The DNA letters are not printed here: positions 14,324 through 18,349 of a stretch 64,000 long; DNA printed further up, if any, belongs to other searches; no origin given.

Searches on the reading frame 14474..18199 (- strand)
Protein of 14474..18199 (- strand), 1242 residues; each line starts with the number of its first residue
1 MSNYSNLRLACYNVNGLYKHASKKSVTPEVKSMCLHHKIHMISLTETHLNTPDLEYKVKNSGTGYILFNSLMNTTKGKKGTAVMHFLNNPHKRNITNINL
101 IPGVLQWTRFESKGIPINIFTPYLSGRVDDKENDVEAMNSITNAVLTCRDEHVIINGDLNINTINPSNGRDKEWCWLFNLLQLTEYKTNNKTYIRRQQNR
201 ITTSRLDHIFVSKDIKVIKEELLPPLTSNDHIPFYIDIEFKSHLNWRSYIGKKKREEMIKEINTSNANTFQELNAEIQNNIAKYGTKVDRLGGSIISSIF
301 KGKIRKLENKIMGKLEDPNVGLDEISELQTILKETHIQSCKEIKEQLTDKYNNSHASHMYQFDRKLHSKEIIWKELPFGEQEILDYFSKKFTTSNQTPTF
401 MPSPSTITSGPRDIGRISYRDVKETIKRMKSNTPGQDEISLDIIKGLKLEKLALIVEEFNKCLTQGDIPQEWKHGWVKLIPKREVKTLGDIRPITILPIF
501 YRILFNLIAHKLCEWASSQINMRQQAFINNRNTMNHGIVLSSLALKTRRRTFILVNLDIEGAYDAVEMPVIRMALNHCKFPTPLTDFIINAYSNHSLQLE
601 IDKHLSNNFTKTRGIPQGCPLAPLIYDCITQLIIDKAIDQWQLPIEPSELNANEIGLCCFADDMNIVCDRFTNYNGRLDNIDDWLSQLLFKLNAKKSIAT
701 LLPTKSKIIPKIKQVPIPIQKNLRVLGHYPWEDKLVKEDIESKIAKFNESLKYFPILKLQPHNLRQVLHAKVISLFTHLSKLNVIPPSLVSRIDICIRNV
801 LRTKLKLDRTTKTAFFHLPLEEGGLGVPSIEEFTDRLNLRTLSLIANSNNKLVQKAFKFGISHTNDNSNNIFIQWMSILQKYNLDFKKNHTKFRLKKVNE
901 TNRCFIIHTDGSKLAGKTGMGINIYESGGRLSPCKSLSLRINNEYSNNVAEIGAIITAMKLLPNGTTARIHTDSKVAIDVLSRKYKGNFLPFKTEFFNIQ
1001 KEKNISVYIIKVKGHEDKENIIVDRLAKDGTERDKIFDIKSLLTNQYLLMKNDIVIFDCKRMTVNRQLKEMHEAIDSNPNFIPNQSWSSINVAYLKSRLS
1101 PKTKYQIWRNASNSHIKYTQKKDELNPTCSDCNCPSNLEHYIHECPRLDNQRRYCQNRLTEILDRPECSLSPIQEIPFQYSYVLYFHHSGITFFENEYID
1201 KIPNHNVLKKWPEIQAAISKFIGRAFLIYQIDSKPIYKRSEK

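Call 64: search_protein_families(library=pfam, proteins=[window:14474-18199:-], max_evalue=0.001)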
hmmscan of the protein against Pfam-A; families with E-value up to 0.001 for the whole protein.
window:14474-18199:- (1242 aa): 4 families
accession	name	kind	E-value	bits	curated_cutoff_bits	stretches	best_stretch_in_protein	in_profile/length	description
PF00078.32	RVT_1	-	2.9e-26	92.9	29.6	1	480-728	1-203/205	Reverse transcriptase (RNA-dependent DNA polymerase)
PF00075.30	RNase_H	-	6.4e-14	52.8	25.8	1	905-1031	4-140/141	RNase H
PF14529.12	Exo_endo_phos_2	-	2.9e-05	24.3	27.4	1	133-234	13-116/117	Endonuclease-reverse transcriptase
PF03372.29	Exo_endo_phos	-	0.00037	20.8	24.5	1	12-227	3-218/225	Endonuclease/Exonuclease/phosphatase family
